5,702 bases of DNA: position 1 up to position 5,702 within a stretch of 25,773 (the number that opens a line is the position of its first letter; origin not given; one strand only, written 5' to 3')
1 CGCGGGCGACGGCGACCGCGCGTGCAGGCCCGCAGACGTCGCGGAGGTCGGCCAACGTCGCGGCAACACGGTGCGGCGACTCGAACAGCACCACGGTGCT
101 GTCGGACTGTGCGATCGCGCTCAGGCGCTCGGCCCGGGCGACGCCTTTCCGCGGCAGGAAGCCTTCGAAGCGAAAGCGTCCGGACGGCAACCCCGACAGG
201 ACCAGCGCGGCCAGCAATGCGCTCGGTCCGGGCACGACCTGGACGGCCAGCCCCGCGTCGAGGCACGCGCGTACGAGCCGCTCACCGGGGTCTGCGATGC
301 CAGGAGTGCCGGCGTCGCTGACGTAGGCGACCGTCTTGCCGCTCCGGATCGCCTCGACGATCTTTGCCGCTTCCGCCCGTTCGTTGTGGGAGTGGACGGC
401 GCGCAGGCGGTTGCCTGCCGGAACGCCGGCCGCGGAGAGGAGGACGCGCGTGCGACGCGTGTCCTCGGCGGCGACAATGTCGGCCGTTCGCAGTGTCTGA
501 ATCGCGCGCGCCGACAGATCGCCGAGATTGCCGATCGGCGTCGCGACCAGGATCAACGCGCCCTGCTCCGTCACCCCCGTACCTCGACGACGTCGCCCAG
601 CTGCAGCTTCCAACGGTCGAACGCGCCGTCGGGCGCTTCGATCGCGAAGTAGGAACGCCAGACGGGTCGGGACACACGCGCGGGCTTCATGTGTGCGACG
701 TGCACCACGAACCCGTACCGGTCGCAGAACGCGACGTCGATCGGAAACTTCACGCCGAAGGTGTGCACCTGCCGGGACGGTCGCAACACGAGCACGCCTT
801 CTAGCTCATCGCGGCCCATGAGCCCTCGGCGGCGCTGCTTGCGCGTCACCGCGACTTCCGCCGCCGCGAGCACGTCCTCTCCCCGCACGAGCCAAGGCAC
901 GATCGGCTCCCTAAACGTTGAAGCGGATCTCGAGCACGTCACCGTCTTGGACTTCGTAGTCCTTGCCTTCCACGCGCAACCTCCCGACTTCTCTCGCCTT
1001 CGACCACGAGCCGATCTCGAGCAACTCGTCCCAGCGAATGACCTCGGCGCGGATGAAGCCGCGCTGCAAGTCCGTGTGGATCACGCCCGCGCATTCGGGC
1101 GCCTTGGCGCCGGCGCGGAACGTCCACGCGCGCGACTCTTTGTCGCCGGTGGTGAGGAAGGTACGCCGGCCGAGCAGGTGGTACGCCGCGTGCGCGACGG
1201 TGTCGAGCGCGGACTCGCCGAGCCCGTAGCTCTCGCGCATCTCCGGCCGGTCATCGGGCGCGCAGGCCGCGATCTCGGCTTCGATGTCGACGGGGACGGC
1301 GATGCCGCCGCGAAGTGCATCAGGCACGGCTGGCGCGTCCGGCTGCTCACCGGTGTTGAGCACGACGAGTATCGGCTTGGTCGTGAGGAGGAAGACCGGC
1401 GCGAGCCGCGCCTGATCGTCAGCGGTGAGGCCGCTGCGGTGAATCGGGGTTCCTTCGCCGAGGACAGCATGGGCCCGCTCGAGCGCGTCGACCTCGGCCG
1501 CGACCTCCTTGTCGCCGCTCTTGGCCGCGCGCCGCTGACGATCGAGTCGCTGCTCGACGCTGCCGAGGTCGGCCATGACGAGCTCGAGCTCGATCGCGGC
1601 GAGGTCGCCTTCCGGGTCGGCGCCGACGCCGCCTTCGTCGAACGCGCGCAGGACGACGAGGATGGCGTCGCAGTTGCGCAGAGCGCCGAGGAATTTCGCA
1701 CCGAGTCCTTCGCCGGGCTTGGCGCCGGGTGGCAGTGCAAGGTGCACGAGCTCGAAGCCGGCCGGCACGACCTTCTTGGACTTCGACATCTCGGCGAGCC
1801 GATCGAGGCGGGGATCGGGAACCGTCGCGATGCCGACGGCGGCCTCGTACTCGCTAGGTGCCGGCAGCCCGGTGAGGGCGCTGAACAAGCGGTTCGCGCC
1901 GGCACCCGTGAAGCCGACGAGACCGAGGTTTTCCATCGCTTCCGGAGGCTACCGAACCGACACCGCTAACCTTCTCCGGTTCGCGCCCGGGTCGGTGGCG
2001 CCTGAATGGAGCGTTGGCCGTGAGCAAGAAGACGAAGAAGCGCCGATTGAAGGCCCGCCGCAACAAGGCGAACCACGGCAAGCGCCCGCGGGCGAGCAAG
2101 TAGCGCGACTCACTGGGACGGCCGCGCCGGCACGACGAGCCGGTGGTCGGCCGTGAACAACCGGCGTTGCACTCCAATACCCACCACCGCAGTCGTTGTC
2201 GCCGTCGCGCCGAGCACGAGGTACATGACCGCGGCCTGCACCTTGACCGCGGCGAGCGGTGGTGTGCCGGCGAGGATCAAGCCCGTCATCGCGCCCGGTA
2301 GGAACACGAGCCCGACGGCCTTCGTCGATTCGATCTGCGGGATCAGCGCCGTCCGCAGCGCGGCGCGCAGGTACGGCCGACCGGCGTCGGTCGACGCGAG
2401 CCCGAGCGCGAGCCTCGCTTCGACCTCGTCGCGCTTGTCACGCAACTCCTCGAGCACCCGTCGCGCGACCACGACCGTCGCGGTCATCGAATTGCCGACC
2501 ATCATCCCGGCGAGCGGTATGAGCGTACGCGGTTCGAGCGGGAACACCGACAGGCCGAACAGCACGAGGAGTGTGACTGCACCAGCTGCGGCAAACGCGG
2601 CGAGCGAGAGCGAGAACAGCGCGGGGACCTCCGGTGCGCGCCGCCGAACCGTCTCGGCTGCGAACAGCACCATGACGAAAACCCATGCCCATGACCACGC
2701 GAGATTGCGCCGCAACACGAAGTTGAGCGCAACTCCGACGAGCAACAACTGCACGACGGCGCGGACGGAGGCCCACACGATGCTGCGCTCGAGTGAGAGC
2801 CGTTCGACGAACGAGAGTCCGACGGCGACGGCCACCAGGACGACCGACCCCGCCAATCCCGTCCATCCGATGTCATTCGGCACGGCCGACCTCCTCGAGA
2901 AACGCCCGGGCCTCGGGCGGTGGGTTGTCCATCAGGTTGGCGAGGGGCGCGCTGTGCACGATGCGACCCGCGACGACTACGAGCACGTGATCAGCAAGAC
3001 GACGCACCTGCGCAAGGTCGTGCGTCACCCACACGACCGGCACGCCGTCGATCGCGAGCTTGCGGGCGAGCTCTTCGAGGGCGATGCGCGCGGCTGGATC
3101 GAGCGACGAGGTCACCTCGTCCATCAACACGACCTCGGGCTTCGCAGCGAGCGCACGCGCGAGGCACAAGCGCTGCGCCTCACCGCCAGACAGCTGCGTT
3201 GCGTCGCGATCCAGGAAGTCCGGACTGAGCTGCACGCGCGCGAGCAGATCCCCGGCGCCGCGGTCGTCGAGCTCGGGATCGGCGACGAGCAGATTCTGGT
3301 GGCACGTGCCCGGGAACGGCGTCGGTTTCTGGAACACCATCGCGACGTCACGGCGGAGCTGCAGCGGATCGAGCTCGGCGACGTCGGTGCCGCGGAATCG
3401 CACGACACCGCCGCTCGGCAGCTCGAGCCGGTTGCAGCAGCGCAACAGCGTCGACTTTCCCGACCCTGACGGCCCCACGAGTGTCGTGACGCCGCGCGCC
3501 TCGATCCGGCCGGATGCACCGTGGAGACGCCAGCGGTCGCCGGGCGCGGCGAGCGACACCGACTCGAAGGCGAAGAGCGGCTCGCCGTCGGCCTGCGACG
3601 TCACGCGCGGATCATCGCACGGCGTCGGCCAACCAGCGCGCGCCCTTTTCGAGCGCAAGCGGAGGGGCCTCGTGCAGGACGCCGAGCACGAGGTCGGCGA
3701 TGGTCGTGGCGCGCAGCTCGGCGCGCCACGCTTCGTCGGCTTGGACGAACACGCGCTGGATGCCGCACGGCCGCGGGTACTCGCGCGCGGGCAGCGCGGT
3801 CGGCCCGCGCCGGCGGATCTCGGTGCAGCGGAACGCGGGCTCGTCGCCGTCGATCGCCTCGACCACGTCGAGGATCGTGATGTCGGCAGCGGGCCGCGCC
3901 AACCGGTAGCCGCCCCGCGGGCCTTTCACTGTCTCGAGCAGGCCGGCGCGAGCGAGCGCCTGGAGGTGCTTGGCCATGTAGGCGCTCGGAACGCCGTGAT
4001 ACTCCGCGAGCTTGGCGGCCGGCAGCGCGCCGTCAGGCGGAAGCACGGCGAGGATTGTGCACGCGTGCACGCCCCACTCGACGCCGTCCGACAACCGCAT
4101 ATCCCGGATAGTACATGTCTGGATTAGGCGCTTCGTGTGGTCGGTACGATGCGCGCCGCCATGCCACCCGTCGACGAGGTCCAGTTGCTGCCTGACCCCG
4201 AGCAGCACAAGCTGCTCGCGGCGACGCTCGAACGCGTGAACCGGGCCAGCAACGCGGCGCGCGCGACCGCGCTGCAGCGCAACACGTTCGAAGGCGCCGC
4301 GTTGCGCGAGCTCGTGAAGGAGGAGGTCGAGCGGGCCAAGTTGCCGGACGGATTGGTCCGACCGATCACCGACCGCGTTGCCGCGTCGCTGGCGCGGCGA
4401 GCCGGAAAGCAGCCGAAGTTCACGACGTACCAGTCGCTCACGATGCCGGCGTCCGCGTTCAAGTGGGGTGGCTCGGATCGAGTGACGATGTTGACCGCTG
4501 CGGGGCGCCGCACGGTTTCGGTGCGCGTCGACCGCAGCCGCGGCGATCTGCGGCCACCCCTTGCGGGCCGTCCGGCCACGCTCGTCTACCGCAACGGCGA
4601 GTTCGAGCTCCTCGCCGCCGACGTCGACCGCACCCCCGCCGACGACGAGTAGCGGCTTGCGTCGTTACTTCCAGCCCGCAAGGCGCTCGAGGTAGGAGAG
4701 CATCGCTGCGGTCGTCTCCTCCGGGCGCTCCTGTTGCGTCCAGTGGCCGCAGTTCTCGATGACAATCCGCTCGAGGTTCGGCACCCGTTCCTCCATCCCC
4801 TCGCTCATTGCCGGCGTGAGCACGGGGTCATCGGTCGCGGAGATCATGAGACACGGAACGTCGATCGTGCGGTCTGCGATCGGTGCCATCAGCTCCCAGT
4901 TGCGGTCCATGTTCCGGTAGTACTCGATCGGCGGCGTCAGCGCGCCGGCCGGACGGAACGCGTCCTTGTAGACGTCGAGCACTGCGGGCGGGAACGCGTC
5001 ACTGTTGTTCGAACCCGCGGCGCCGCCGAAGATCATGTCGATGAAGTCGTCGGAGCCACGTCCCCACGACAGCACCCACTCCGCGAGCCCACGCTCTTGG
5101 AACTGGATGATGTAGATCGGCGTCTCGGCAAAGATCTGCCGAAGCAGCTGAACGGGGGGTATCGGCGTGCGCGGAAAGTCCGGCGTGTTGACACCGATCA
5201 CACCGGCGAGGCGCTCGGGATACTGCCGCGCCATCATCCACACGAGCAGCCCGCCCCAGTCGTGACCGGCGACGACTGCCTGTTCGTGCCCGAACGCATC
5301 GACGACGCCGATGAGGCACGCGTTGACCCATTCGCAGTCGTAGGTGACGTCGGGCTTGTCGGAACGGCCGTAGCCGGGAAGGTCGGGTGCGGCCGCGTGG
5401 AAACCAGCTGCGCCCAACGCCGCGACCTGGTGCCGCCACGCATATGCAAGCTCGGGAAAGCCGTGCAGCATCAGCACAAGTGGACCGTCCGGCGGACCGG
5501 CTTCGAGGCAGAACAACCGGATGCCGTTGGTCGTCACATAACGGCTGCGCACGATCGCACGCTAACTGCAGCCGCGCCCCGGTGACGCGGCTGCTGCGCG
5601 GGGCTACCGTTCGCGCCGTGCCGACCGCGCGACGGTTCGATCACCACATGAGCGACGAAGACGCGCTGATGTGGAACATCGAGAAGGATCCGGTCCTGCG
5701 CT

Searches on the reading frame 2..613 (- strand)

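Call 23: search_protein_families(library=pfam, proteins=[window:2-613:-], max_evalue=0.01)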
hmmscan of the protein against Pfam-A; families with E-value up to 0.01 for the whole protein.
window:2-613:- (204 aa): 1 family
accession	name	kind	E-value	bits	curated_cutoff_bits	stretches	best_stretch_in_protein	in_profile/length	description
PF00590.25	TP_methylase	-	2.1e-31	110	27.8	1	20-203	2-193/212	Tetrapyrrole (Corrin/Porphyrin) Methylases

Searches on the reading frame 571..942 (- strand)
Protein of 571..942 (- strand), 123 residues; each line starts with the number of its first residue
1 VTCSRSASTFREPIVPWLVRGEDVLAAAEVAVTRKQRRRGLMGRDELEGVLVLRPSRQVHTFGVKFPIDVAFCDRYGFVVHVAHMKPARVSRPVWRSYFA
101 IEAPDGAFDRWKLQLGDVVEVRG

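Call 23: search_protein_families(library=pfam, proteins=[window:571-942:-], max_evalue=0.01)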
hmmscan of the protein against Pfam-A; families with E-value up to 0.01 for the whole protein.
window:571-942:- (123 aa): 1 family
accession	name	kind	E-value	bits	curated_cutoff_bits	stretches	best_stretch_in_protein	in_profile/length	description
PF02643.20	DUF192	-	9.4e-17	61.4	27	1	28-120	3-95/96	Uncharacterized ACR, COG1430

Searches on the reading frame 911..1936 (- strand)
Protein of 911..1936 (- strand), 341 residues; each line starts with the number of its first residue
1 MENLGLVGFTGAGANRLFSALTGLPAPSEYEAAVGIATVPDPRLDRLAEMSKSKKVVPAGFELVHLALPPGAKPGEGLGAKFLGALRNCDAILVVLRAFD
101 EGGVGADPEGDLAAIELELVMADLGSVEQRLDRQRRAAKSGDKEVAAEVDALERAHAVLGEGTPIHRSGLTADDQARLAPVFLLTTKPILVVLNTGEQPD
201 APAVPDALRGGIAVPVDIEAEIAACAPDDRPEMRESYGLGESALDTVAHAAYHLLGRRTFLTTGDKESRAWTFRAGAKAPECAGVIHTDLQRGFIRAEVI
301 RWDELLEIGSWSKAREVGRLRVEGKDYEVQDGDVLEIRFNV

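Call 23: search_protein_families(library=pfam, proteins=[window:911-1936:-], max_evalue=0.01)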
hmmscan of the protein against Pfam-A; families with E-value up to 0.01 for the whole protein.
window:911-1936:- (341 aa): 2 families
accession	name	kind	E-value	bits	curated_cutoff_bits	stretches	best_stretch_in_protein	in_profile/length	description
PF06071.19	YchF-GTPase_C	-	4.9e-34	116.7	27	1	259-340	3-84/84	Protein of unknown function (DUF933)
PF02824.27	TGS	-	0.0014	19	22.2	0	272-337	12-58/60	TGS domain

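Call 32: find_homologous_proteins(query=window:911-1936:-, max_evalue=1e-50)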
Query window:911-1936:- (341 aa): 7496 proteins with E <= 1e-50 among 8000 candidates; the best 120 are listed.
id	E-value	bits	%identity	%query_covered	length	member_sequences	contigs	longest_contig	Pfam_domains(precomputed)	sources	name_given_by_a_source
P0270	3.1e-218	742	99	100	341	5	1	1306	PF06071.20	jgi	jgi:GTP-binding protein YchF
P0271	2.5e-201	686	93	100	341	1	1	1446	PF06071.20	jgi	jgi:ribosome-binding ATPase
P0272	3.6e-200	682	92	100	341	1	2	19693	PF06071.20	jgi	jgi:ribosome-binding ATPase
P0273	3.4e-184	630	86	100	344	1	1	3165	PF06071.20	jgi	jgi:GTP-binding protein YchF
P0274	1.1e-183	628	86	100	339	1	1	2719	PF06071.20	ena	-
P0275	2.1e-183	627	86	100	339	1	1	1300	PF06071.20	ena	-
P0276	4.3e-183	626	86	100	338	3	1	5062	PF06071.20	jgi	jgi:GTP-binding protein YchF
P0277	1.8e-182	624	86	100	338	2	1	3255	PF06071.20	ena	-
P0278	5.8e-182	623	85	100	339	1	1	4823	PF06071.20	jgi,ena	-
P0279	8.1e-182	622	86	100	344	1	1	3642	PF06071.20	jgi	jgi:ribosome-binding ATPase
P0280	3.8e-181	620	85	100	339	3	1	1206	PF06071.20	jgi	jgi:ribosome-binding ATPase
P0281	3.0e-180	617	85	100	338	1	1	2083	PF06071.20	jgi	jgi:GTP-binding protein YchF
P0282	7.5e-180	616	84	100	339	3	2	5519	PF06071.20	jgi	-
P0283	9.3e-180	615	83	100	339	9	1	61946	PF06071.20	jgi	jgi:GTP-binding protein YchF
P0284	1.1e-179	615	84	100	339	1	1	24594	PF06071.20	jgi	jgi:hypothetical protein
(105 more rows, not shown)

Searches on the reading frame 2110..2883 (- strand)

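Call 23: search_protein_families(library=pfam, proteins=[window:2110-2883:-], max_evalue=0.01)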
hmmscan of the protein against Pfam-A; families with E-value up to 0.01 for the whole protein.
window:2110-2883:- (257 aa): 2 families
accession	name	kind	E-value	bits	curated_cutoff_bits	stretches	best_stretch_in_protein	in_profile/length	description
PF03649.18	UPF0014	-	1.8e-69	234.2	22.6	1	7-243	1-242/242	Uncharacterised protein family (UPF0014)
PF02355.23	SecD_SecF_C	-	0.003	17.4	20.5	1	49-157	21-123/189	Protein export membrane protein SecD/SecF, C-terminal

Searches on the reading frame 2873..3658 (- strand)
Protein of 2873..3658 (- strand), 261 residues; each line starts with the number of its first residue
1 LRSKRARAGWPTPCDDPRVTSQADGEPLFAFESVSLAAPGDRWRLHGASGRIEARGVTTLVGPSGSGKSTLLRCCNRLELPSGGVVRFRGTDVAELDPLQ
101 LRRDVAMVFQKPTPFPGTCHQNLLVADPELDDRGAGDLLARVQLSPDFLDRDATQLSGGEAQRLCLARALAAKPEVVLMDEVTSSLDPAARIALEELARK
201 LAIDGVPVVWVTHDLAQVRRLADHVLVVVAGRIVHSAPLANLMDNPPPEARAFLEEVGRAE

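Call 23: search_protein_families(library=pfam, proteins=[window:2873-3658:-], max_evalue=0.01)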
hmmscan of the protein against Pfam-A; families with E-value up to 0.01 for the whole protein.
window:2873-3658:- (261 aa): 6 families
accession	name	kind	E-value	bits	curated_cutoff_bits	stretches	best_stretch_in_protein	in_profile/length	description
PF00005.33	ABC_tran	-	1.8e-27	97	25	1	45-184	1-137/137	ABC transporter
PF13304.12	AAA_21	-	2.1e-09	38.3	27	2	152-215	234-300/304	AAA domain, putative AbiEii toxin, Type IV TA system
PF13191.12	AAA_16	-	6.3e-07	30.5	32.6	1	56-211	25-167/167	AAA ATPase domain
PF13555.12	AAA_29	-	1.6e-05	25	27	1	46-76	13-43/61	P-loop containing region of AAA domain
PF13401.12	AAA_22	-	3.6e-05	24.5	27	1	54-199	4-105/130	AAA domain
PF02463.25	SMC_N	-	8.1e-05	22.6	40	0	147-202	135-187/220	RecF/RecN/SMC N terminal domain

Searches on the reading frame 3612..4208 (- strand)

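Call 23: search_protein_families(library=pfam, proteins=[window:3612-4208:-], max_evalue=0.01)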
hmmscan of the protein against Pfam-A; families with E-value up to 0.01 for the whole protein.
window:3612-4208:- (198 aa): 5 families
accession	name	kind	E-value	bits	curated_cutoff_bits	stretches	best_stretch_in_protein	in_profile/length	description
PF02082.26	Rrf2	-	2.9e-32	112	30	1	39-174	1-130/132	Iron-dependent Transcriptional regulator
PF12840.13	HTH_20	-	0.00028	21.3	27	1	52-94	9-51/51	Helix-turn-helix domain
PF22798.2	DUF5817_CT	-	0.0016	18.7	29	1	67-103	21-54/54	DUF5817, C-terminal domain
PF13463.12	HTH_27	-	0.0079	16.9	22.2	0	52-98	8-55/68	Winged helix DNA-binding domain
PF03444.21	HrcA_DNA-bdg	-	0.0083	16.2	21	0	77-107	39-69/79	Winged helix-turn-helix transcription repressor, HrcA DNA-binding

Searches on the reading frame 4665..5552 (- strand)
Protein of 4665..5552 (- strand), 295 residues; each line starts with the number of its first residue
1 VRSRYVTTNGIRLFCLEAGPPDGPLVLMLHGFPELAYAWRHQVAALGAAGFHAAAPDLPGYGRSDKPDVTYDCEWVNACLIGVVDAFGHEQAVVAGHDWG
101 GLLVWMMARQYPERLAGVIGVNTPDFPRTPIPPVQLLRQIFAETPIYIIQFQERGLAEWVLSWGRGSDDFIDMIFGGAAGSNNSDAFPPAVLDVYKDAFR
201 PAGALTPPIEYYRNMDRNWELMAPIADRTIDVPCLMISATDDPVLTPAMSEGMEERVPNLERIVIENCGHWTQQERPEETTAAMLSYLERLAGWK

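Call 23: search_protein_families(library=pfam, proteins=[window:4665-5552:-], max_evalue=0.01)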
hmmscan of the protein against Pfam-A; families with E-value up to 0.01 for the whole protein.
window:4665-5552:- (295 aa): 3 families
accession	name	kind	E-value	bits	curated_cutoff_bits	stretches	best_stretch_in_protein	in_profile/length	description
PF00561.26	Abhydrolase_1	-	2.9e-32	112.7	25.8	1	24-276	1-244/245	alpha/beta hydrolase fold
PF12697.13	Abhydrolase_6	-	2.8e-26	94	26.3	1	26-282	1-216/217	Alpha/beta hydrolase family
PF12146.15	Hydrolase_4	-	8.1e-14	51.9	27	1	25-143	6-131/239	Serine aminopeptidase, S33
